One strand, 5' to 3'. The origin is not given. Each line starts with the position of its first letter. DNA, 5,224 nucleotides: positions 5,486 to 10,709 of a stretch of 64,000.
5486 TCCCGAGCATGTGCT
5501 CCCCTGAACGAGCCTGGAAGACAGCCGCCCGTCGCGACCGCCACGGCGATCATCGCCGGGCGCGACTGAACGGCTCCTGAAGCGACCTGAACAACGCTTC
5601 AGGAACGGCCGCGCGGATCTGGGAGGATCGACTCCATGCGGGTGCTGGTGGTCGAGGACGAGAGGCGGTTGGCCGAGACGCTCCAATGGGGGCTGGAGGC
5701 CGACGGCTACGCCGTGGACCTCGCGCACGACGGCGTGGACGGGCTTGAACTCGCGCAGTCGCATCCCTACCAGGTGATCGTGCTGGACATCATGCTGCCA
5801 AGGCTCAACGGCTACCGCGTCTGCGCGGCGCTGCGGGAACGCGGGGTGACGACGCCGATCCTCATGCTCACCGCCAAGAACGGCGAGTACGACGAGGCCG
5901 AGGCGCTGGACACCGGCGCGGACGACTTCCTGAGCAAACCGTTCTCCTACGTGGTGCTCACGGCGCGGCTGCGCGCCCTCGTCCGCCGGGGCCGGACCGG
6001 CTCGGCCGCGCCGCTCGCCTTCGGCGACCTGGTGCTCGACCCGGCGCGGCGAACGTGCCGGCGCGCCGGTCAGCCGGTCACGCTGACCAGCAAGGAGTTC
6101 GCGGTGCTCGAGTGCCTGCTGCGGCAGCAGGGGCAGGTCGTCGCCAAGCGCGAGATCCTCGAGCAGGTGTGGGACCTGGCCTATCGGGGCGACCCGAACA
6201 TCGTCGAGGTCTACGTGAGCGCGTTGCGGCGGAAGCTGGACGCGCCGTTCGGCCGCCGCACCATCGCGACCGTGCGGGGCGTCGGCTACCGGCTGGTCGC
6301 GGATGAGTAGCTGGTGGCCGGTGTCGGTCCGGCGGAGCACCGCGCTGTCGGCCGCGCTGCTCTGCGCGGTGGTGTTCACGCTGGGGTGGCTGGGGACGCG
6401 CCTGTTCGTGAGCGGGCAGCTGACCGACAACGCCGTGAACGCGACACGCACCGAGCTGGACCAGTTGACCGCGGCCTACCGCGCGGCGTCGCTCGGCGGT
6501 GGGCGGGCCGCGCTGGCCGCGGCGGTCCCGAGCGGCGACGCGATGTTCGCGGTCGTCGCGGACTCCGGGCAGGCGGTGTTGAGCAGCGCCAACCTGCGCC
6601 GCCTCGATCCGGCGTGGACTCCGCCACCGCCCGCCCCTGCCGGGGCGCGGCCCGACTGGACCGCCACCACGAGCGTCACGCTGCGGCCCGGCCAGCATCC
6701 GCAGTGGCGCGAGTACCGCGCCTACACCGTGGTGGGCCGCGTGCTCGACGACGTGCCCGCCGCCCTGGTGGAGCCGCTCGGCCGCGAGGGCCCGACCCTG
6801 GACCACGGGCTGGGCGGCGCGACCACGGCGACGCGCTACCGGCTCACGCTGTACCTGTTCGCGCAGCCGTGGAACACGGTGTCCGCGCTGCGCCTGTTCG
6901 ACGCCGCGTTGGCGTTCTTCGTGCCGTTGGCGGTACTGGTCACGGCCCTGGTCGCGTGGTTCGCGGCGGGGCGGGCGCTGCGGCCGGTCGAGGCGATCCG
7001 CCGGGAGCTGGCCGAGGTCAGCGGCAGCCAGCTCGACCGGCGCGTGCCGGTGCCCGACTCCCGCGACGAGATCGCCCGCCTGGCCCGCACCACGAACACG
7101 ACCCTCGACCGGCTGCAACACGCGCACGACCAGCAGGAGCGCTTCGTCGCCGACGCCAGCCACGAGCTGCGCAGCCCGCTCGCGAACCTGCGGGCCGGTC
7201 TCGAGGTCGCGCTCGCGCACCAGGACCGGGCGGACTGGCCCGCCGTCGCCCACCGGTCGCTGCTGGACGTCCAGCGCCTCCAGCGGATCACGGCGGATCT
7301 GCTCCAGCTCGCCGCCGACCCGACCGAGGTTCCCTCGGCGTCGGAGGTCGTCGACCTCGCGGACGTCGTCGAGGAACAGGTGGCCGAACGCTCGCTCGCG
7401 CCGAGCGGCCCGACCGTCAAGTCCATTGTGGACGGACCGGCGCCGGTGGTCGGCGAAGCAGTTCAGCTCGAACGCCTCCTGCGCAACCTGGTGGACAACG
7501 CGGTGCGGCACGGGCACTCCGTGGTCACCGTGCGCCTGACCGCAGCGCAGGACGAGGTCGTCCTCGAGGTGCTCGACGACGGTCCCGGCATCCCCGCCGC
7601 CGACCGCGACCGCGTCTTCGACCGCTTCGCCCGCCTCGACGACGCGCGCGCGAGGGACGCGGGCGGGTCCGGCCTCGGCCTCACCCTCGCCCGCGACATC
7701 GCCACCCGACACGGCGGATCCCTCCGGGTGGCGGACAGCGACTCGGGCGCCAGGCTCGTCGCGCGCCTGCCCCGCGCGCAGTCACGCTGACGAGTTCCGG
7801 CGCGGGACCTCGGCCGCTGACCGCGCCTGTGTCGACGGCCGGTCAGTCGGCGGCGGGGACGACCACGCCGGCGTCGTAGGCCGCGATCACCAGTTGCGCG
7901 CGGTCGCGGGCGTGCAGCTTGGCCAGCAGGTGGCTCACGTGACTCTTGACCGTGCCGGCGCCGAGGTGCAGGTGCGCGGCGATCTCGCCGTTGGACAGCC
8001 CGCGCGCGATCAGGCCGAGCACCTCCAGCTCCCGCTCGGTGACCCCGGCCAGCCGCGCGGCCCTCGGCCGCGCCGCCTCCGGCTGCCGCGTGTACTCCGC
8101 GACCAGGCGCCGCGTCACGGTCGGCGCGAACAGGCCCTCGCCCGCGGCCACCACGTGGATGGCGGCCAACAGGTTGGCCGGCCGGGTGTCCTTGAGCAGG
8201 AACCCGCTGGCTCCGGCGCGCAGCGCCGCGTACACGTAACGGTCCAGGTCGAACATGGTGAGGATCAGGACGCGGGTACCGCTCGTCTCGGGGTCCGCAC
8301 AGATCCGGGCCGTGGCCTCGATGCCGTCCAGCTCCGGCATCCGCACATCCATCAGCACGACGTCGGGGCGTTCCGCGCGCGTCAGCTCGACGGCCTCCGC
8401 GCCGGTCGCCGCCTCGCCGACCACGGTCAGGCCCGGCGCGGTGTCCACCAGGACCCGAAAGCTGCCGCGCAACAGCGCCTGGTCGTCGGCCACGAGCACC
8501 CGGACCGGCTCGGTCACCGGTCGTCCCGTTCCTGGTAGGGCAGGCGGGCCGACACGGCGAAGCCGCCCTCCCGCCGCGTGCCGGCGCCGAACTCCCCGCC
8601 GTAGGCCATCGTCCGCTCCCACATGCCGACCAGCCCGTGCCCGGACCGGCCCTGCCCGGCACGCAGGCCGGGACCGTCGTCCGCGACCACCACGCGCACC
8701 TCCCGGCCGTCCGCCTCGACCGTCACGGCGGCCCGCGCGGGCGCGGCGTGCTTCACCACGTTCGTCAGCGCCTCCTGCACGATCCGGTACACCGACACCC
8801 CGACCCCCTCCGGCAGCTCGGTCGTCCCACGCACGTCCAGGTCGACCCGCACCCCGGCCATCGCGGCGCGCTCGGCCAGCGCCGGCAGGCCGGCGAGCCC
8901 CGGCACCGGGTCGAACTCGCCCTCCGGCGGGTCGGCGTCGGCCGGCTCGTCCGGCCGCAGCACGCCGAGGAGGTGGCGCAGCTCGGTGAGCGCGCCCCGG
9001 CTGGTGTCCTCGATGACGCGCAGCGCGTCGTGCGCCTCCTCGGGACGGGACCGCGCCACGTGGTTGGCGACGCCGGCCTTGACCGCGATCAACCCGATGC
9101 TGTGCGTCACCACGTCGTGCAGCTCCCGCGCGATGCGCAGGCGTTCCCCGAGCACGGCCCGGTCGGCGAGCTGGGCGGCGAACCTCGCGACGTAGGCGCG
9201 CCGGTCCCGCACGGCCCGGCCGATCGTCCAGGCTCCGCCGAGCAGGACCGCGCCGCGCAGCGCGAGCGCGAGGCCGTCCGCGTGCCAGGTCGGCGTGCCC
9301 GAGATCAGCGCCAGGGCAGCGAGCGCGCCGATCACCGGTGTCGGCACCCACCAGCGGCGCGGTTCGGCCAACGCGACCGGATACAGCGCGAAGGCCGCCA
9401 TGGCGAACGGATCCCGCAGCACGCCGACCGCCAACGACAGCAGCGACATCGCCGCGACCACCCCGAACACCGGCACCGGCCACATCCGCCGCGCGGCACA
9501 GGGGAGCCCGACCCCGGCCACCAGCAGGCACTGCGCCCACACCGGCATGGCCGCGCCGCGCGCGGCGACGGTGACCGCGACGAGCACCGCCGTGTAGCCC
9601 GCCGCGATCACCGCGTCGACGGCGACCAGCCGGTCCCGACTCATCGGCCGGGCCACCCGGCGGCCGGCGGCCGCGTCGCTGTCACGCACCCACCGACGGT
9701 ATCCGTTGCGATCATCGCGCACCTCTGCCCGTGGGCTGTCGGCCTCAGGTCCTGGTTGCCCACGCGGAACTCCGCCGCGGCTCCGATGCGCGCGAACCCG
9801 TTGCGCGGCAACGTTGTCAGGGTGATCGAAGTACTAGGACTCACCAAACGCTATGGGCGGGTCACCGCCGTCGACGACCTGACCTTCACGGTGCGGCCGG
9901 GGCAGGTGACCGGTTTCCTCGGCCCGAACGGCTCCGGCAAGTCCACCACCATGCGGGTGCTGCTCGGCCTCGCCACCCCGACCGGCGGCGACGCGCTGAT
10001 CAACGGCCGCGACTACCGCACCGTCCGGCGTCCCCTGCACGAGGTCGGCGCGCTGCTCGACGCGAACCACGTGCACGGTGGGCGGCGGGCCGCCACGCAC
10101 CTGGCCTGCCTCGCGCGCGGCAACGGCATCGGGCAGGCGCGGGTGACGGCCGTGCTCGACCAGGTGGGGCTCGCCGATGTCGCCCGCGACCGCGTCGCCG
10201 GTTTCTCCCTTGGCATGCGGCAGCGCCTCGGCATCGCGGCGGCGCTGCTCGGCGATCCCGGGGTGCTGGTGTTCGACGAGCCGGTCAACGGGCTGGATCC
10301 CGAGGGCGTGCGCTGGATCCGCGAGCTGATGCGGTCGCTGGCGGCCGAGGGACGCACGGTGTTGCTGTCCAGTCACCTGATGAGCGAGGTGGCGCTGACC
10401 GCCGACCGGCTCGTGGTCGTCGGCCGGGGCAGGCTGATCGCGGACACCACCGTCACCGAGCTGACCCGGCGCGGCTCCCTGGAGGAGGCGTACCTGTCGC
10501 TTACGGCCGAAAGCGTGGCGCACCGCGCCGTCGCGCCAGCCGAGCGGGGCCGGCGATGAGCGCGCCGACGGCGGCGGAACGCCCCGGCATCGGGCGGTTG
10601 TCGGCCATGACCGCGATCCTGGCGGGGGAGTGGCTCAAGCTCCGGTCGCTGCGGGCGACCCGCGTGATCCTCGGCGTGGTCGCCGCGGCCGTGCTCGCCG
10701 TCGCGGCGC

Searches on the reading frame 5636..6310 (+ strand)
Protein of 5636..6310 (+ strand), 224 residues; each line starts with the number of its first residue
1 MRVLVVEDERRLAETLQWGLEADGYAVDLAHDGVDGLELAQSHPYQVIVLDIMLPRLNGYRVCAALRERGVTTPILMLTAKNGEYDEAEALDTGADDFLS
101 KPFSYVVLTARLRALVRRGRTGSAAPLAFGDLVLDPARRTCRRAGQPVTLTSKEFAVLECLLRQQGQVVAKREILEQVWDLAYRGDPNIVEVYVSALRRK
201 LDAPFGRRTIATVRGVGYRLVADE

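Call 14: search_protein_families(library=pfam, proteins=[window:5636-6310:+])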
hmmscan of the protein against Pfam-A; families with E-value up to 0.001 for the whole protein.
window:5636-6310:+ (224 aa): 2 families
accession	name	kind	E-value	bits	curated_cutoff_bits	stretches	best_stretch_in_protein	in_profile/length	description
PF00072.30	Response_reg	-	1e-28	100.2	30.2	1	3-112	1-110/111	Response regulator receiver domain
PF00486.34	Trans_reg_C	-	7.5e-26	90.5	26.2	1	145-220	1-77/77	Transcriptional regulatory protein, C terminal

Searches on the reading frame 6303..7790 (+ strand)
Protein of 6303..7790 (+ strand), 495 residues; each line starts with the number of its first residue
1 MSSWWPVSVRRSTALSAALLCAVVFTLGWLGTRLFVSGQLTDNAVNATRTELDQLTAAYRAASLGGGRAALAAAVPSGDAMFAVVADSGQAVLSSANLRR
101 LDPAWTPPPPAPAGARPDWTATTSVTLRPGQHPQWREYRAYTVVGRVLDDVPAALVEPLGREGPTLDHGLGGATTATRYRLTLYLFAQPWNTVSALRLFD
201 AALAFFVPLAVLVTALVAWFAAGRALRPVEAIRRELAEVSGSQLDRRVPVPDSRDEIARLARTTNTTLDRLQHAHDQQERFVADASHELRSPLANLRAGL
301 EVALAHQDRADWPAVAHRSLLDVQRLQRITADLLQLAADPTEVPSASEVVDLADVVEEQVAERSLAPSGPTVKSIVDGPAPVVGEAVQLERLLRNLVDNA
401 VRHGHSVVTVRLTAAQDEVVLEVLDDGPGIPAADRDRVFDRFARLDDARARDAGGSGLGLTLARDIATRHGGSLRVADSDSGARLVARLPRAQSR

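Call 14: search_protein_families(library=pfam, proteins=[window:6303-7790:+])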
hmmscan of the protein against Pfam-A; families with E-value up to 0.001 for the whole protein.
window:6303-7790:+ (495 aa): 4 families
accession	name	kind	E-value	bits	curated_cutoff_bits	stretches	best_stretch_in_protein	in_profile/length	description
PF02518.31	HATPase_c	-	2.6e-26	92.7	26.4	1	385-492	2-110/111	Histidine kinase-, DNA gyrase B-, and HSP90-like ATPase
PF00512.31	HisKA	-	1.1e-09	38.6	26.9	1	278-337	2-61/66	His Kinase A (phospho-acceptor) domain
PF00672.30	HAMP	-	2.9e-08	34.4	25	1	221-272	2-52/53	HAMP domain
PF13581.12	HATPase_c_2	-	8.9e-06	26.2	27.4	1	397-468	40-110/127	Histidine kinase-like ATPase domain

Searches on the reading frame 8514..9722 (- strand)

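Call 14: search_protein_families(library=pfam, proteins=[window:8514-9722:-])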
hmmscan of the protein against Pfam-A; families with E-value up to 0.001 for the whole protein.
window:8514-9722:- (402 aa): 4 families
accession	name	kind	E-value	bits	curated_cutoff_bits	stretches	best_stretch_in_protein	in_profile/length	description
PF07730.19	HisKA_3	-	2.5e-20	73.2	24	1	193-259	1-67/68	Histidine kinase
PF02518.31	HATPase_c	-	8.1e-10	39.6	26.4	1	309-397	4-110/111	Histidine kinase-, DNA gyrase B-, and HSP90-like ATPase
PF23539.1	DUF7134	-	4.4e-09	36.6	27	1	28-175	5-155/155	Domain of unknown function (DUF7134)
PF13581.12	HATPase_c_2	-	1.5e-05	25.5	27.4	1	313-352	34-77/127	Histidine kinase-like ATPase domain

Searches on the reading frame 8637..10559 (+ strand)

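Call 14: search_protein_families(library=pfam, proteins=[window:8637-10559:+])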
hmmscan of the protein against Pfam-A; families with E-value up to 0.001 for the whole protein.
window:8637-10559:+ (640 aa): 2 families
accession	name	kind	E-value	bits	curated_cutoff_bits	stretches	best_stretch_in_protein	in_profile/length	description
PF00005.33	ABC_tran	-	1.2e-26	94.4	25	1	413-551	2-137/137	ABC transporter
PF13304.12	AAA_21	-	1.8e-16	61.5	27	1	521-582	236-300/304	AAA domain, putative AbiEii toxin, Type IV TA system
